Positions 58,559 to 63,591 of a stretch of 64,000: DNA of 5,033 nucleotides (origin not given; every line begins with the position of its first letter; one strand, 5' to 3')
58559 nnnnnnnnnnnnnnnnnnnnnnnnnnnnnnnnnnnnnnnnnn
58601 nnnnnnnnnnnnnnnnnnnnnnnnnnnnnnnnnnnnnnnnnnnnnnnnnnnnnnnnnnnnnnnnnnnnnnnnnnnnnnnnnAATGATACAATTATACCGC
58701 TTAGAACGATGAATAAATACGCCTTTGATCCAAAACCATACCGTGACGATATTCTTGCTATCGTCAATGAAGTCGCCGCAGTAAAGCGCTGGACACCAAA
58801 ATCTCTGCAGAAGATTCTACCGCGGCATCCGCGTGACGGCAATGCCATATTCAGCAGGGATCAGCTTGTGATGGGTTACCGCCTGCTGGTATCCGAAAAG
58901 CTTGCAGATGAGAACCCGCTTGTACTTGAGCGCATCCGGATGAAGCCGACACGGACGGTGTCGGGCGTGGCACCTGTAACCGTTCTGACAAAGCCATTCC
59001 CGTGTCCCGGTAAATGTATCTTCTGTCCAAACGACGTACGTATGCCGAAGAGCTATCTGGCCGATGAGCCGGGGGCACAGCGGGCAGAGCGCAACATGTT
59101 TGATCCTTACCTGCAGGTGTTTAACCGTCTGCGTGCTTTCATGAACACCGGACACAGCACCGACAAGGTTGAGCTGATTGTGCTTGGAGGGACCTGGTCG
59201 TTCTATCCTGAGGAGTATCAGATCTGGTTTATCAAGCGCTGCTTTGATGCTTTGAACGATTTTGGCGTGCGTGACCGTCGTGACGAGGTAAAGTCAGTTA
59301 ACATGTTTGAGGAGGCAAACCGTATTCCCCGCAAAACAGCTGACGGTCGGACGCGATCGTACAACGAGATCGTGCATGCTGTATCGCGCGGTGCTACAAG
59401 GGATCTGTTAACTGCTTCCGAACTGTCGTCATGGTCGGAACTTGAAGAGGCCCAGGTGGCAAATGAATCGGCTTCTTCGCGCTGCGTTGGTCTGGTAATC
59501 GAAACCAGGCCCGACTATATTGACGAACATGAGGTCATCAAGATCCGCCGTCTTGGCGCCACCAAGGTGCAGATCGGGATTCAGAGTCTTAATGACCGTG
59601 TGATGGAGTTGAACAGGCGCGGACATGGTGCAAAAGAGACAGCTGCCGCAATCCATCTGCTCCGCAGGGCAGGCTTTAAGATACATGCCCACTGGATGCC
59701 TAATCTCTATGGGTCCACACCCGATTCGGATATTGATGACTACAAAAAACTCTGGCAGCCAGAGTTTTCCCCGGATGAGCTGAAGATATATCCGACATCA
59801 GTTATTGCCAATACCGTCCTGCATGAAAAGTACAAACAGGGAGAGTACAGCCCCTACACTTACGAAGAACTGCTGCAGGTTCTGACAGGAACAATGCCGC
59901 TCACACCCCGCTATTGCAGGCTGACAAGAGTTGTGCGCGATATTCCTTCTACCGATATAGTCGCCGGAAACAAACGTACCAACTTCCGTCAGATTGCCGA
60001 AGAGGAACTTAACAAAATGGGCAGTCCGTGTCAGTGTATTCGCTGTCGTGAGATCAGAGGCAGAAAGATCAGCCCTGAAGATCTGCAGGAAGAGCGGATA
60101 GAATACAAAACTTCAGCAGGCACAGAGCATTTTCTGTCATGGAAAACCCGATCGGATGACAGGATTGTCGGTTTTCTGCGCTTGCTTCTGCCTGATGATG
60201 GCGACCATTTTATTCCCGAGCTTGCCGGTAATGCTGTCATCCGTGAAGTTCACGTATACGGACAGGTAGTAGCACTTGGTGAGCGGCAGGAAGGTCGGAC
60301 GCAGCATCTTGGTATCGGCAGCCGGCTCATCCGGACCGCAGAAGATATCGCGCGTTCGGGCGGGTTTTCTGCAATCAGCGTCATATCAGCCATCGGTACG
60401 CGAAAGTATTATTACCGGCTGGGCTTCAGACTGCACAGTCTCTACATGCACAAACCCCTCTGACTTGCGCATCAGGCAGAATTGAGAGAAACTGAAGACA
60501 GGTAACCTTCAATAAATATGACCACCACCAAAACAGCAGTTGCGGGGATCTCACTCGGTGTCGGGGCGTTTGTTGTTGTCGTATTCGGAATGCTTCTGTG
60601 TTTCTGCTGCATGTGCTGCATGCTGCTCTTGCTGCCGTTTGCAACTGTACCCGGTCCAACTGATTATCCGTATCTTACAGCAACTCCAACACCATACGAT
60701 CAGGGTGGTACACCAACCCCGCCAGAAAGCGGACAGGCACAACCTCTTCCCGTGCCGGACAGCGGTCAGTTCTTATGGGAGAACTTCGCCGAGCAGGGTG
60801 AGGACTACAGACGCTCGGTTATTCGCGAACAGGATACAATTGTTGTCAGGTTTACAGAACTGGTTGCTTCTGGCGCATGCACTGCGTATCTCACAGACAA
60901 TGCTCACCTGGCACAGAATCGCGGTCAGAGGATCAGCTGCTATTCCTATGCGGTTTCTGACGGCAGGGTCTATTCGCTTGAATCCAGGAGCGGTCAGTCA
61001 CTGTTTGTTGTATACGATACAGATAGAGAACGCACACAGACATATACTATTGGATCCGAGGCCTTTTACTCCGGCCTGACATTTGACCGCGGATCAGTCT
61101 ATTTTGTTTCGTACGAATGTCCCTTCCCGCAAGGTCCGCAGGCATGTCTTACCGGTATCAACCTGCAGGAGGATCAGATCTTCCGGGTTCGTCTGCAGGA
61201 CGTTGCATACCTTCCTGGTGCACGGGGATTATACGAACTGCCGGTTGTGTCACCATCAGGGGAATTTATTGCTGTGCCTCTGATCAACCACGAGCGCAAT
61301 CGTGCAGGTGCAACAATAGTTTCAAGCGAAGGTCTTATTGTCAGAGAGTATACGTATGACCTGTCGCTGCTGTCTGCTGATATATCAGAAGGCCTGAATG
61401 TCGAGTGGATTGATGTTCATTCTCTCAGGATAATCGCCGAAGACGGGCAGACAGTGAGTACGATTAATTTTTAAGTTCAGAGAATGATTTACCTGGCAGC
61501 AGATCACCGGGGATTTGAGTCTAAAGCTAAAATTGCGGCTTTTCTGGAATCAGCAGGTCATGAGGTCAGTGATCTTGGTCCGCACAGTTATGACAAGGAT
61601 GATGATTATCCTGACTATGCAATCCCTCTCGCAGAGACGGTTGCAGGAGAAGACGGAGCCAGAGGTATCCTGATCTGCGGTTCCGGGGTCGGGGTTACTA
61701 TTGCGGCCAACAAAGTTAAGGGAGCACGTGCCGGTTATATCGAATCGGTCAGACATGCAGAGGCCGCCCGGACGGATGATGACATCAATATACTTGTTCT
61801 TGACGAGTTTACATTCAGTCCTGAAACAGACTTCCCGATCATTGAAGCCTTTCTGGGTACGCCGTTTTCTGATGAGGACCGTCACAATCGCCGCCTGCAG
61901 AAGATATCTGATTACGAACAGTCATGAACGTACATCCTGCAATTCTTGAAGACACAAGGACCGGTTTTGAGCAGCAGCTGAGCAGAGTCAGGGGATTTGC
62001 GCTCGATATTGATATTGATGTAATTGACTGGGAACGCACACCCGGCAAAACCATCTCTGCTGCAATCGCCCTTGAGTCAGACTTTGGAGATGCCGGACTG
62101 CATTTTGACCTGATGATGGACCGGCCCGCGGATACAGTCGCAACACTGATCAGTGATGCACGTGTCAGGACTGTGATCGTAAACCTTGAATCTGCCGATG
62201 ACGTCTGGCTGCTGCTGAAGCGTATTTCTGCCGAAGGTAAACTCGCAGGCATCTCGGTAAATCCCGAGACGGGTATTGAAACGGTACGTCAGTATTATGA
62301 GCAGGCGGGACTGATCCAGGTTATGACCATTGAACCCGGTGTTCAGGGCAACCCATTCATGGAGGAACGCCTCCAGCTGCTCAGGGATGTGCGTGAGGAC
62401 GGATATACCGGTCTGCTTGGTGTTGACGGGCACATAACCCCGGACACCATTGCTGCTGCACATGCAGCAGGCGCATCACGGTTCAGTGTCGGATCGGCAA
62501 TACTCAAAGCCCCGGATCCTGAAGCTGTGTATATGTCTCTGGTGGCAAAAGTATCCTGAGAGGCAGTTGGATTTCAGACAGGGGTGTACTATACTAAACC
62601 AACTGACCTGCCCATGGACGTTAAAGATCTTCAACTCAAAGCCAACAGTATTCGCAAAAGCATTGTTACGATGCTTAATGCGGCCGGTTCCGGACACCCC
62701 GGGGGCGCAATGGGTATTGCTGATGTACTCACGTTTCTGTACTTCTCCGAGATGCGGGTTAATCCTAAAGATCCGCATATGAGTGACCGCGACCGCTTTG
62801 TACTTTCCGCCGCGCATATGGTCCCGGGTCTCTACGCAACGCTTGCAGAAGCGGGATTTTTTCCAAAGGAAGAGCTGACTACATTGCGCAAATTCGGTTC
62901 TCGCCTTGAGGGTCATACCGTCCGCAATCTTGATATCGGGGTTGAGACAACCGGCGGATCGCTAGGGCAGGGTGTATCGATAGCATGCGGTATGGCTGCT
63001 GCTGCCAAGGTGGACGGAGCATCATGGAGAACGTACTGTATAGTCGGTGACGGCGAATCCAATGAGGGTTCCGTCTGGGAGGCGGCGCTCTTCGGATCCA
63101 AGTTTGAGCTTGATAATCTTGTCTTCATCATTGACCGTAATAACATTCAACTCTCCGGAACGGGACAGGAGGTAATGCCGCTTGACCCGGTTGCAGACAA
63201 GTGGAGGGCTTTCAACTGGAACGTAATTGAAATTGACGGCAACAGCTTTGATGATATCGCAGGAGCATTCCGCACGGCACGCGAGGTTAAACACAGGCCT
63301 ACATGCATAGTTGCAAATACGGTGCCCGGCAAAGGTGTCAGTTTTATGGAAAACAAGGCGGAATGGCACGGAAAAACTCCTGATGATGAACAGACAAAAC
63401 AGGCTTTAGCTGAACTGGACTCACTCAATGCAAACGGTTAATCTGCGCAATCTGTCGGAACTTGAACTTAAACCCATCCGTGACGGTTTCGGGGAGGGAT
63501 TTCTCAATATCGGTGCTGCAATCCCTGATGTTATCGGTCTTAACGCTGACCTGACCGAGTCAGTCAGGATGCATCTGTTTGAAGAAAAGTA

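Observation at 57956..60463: Bacterial Elp3 homologue divergently paired with a Trm9-like methyltransferase (possible mcm5U34 pathway)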

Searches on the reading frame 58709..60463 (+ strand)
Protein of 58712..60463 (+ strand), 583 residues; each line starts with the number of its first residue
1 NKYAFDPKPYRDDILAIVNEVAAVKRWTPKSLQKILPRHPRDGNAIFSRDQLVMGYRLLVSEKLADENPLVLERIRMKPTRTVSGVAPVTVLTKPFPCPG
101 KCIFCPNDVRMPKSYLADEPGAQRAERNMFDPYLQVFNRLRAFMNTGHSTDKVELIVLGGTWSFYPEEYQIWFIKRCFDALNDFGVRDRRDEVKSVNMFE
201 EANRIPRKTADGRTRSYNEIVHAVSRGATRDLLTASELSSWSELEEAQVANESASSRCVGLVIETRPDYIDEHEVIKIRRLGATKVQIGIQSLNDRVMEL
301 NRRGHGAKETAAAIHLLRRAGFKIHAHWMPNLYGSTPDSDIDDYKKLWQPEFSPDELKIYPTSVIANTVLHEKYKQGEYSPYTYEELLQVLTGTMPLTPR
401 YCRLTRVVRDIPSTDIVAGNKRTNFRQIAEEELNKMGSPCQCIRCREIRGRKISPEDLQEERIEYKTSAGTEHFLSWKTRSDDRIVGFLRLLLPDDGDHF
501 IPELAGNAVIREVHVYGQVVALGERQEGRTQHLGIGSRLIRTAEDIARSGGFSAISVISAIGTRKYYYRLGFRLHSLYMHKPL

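Call 3: search_protein_families(library=pfam, proteins=[window:58712-60463:+], max_evalue=0.01)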
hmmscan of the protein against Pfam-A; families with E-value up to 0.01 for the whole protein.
window:58712-60463:+ (583 aa): 5 families
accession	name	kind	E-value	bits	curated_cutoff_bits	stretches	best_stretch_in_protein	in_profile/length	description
PF16199.10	Radical_SAM_C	-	7.1e-20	71.3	31.9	1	354-434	1-84/85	Radical_SAM C-terminal domain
PF04055.27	Radical_SAM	-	1.9e-12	48.1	29.5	1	260-337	79-156/166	Radical SAM superfamily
PF00583.31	Acetyltransf_1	-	2.1e-06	28.4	20.7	1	460-572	22-116/116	Acetyltransferase (GNAT) family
PF13673.13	Acetyltransf_10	-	0.0011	19.4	23.6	0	529-574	62-109/128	Acetyltransferase (GNAT) domain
PF13508.13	Acetyltransf_7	-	0.0017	19.2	27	0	482-573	11-83/84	Acetyltransferase (GNAT) domain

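Call 4: search_protein_families(library=ncbifam, proteins=[window:58712-60463:+], max_evalue=0.01)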
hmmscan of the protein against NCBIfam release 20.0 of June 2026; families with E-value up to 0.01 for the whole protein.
window:58712-60463:+ (583 aa): 14 families
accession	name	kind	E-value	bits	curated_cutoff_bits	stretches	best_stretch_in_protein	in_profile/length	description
TIGR01211.1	ELP3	subfamily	2.4e-150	501.5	350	1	67-582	47-521/522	tRNA uridine(34) 5-carboxymethylaminomethyl modification radical SAM/GNAT enzyme Elp3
TIGR01212.1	TIGR01212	equivalog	5.5e-17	61.8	180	1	256-437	107-293/302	tRNA modification radical SAM protein MnmL/YtqA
NF006067.1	PRK08208.1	equivalog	3.6e-11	42.7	380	1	222-377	91-242/427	STM4012 family radical SAM protein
TIGR01210.1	TIGR01210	equivalog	1.4e-10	40.9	212.15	1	259-395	104-243/313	archaeosine biosynthesis radical SAM protein RaSEA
TIGR00539.1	hemN_rel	equivalog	2.6e-08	33.4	205.4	1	254-376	82-203/361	radical SAM family heme chaperone HemW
TIGR03994.1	rSAM_HemZ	equivalog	3.9e-06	26.2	321.4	1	252-372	166-286/401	coproporphyrinogen dehydrogenase HemZ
TIGR04013.1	B12_SAM_MJ_1487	hypoth_equivalog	1.3e-05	24.3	251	1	264-325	246-308/382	TIGR04013 family B12-binding domain/radical SAM domain-containing protein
TIGR02026.1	BchE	equivalog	6.8e-05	21.9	481.35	1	240-358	256-371/497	magnesium-protoporphyrin IX monomethyl ester anaerobic oxidative cyclase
NF006060.0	PRK08207.1-3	equivalog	0.00018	20.4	653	1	265-375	248-358/477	coproporphyrinogen III oxidase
NF040546.1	rSAM_CUAEP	equivalog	0.00056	18.7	500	1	275-347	266-334/468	CUAEP/CCAEP-tail radical SAM (seleno)protein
NF004567.0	PRK05904.1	equivalog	0.0011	18.2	355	1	260-324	91-156/353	coproporphyrinogen III oxidase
TIGR00538.1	hemN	equivalog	0.0015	17.4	324.95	1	259-371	138-249/454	oxygen-independent coproporphyrinogen III oxidase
TIGR03975.1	rSAM_ocin_1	subfamily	0.002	16.7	281.85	1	270-347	350-423/606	RiPP maturation radical SAM C-methyltransferase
NF006062.0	PRK08207.1-5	equivalog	0.0055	15.6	1007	0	265-380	247-362/476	coproporphyrinogen III oxidase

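Call 6: search_solved_structures(query=window:58712-60463:+, max_evalue=0.001, show_alignments=1)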
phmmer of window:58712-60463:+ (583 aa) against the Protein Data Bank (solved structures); distinct sequences matched with E-value up to 0.001: 10.
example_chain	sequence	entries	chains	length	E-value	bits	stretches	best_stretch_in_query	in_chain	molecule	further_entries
6iaz_A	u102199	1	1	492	2.8e-107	362.8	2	243-582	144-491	Histone acetyltransferase, ELP3 family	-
6iad_A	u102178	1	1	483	3.7e-107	362.4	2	243-582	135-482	Histone acetyltransferase, ELP3 family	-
6ia8_A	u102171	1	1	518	3.8e-107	362.4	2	243-582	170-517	Histone acetyltransferase, ELP3 family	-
5l7j_A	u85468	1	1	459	8.8e-106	357.9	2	243-582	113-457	ELP3 family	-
6ia6_A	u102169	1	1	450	1.4e-95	324.2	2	243-582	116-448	ELP3 family, ELP3 family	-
5l7l_A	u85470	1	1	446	2.8e-95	323.2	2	243-582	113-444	ELP3 family, ELP3 family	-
8ptx_C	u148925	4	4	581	1.9e-89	304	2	244-582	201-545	Elongator complex protein 3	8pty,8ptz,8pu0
8avg_C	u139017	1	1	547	1.7e-88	300.8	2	244-582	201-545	Elongator complex protein 3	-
6qk7_C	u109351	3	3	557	1.4e-83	284.6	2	242-581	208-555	Elongator complex protein 3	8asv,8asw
9p2u_A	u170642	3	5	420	5.2e-05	25.2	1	235-349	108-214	Radical S-adenosylmethionine methyltransferase NocN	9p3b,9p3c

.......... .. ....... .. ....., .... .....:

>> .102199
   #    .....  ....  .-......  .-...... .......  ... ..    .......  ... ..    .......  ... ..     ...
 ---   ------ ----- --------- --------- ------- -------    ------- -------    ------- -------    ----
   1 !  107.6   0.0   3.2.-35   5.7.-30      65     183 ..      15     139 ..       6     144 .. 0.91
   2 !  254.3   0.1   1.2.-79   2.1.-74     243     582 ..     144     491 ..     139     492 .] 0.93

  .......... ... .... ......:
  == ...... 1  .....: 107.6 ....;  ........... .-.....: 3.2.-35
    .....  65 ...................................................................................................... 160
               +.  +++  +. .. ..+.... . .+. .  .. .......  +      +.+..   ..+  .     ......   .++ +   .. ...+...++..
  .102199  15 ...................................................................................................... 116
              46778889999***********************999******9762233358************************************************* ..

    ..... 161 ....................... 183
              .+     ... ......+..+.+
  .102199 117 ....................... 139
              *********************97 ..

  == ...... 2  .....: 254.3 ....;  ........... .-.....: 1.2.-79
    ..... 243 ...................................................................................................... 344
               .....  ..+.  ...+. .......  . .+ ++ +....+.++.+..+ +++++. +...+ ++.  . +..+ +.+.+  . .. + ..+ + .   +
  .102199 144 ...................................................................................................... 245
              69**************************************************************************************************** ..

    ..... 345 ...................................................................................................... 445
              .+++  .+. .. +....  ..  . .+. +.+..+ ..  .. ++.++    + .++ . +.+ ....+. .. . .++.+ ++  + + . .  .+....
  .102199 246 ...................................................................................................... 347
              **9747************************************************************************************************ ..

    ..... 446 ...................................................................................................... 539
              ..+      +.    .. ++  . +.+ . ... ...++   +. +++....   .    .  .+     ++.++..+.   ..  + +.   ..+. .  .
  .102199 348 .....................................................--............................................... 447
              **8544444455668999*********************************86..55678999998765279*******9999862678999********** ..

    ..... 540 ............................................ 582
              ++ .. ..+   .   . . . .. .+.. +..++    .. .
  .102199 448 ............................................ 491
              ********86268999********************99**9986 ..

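Call 53: find_related_loci(query=window:58709-60460:+, collection=metagenome_contigs, flank=4000)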
Query window:58709-60460:+ (584 aa) in metagenome_contigs; peptide patterns used: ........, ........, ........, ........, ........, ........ (x = any residue, [..] = any of these).
491 stretches matched a pattern; 403 encode a relative of the query (tblastn E <= 1e-3); the best 80 are kept; 80 distinct loci.
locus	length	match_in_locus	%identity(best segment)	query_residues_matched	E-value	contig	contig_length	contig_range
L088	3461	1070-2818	60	1-580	0e+0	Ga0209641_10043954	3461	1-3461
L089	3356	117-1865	60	1-580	0e+0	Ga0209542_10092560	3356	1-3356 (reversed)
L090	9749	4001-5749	58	1-584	0e+0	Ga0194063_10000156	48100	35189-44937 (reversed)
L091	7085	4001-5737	58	6-580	0e+0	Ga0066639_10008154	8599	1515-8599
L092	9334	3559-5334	55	2-584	0e+0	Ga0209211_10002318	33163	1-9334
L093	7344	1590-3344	55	1-584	0e+0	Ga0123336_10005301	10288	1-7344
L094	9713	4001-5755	55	1-584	0e+0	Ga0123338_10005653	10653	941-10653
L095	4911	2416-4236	54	1-584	0e+0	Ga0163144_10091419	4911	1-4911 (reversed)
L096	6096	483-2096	52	2-584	0e+0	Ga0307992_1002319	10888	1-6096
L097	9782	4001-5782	54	11-584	0e+0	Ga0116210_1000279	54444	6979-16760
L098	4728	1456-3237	54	11-584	0e+0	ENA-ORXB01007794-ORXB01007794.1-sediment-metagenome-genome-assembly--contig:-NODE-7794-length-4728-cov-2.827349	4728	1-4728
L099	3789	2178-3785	52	2-582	0e+0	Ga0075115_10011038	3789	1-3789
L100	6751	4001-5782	54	11-584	0e+0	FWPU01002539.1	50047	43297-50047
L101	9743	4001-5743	52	3-584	0e+0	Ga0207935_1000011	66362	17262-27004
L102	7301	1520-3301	54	11-584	0e+0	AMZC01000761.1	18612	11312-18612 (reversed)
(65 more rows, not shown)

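Call 69: search_dna_similar(query=window:58709-60460:+, collection=plasmids, mode=protein, max_evalue=1e-20, max_rows=10)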
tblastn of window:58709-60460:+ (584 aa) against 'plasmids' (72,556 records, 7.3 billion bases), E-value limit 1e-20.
Records with a match: 1; places in all: 1; records where one place covers at least 80% of the query: 1.
Best place of each record, by identity: <60% 1.
By first word of the organism name: Natrinema 1.
By predicted mobility (MOB-suite, as given by PLSDB): non-mobilizable 1.
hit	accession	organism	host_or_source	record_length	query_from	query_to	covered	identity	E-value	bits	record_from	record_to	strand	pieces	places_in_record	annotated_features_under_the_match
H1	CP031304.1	Natrinema thermotolerans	Cell culture,Korean salt-fermented food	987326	76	584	87%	36.6%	3e-99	338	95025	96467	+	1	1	tRNA uridine(34) 5-carboxymethylaminomethyl modification radical ...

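Call 70: search_dna_similar(query=window:58709-60460:+, collection=phages, mode=protein, max_evalue=1e-20, max_rows=10)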
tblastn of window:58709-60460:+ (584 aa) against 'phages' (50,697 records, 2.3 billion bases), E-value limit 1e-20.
No match.

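Call 71: get_annotated_region(hit=H1, flank=5000)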
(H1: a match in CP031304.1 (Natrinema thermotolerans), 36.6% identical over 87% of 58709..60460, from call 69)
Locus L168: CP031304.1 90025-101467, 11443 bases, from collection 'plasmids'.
description: Natrinema thermotolerans strain A29 plasmid unnamed6, complete sequence
organism: Natrinema thermotolerans (NCBI taxid 121872)
taxonomy: Archaea; Euryarchaeota; Halobacteria; Halobacteriales; Natrialbaceae; Natrinema; Natrinema thermotolerans
host: -; source: Cell culture,Korean salt-fermented food; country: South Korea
typing (MOB-suite, as given by PLSDB): non-mobilizable
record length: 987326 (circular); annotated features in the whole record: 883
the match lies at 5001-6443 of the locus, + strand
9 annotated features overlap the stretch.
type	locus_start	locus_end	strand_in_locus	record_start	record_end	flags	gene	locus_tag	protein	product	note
CDS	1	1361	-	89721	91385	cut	-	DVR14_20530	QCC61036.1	Na+/H+ antiporter subunit D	-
CDS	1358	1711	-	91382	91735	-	-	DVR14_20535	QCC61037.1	cation:proton antiporter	-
CDS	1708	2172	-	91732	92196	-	-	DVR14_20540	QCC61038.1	sodium:proton antiporter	-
CDS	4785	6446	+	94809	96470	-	-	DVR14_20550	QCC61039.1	tRNA uridine(34) 5-carboxymethylaminomethyl modification radical SAM/GNAT enzyme Elp3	-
CDS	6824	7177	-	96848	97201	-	-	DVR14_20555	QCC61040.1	hypothetical protein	-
CDS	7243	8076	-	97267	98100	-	-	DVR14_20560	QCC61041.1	ZIP family metal transporter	-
CDS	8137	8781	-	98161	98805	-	-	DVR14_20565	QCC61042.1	hypothetical protein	-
CDS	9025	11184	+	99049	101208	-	-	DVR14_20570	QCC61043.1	fibronectin-binding domain-containing protein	-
CDS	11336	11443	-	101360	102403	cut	-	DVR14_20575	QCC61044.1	FAD-binding protein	-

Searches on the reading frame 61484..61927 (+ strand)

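Call 58: search_protein_families(library=pfam, proteins=[window:61484-61927:+], max_evalue=0.00001)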
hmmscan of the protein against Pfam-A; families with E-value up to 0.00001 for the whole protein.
window:61484-61927:+ (147 aa): 1 family
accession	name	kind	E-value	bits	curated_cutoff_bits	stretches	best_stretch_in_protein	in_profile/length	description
PF02502.23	LacAB_rpiB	-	8.1e-43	146.1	24.7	1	2-141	1-138/138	Ribose/Galactose Isomerase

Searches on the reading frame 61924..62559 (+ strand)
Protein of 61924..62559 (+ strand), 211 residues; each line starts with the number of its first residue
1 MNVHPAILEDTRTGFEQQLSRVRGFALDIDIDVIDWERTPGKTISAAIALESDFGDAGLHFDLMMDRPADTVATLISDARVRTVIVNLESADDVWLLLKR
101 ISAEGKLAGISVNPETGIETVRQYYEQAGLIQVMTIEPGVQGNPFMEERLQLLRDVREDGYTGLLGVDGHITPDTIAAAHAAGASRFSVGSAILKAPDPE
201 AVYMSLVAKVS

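Call 58: search_protein_families(library=pfam, proteins=[window:61924-62559:+], max_evalue=0.00001)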
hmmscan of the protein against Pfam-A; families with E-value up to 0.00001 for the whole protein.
window:61924-62559:+ (211 aa): 1 family
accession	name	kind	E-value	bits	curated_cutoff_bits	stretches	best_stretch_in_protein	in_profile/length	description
PF00834.25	Ribul_P_3_epim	-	8.6e-23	81.2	21.1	1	3-193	2-197/198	Ribulose-phosphate 3 epimerase family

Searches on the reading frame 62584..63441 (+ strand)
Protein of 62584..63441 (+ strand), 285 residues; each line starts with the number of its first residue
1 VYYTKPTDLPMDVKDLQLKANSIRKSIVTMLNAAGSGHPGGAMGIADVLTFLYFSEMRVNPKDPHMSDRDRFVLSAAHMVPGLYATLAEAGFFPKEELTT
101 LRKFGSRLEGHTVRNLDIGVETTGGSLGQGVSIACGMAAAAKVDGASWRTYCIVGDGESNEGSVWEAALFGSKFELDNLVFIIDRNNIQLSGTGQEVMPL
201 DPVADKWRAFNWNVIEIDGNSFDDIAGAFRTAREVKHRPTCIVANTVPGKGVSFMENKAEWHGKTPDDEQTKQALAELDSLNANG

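Call 58: search_protein_families(library=pfam, proteins=[window:62584-63441:+], max_evalue=0.00001)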
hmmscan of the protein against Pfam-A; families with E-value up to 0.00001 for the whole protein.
window:62584-63441:+ (285 aa): 3 families
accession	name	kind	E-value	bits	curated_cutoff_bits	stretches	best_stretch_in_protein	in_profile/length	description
PF00456.26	Transketolase_N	-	2.3e-53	181.8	22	1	19-274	5-271/334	Transketolase, thiamine diphosphate binding domain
PF00676.26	E1_dh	-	5.1e-12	45.8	22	1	119-235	95-210/300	Dehydrogenase E1 component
PF13292.11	DXP_synthase_N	-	8e-07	29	21.2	1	11-190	13-175/274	1-deoxy-D-xylulose-5-phosphate synthase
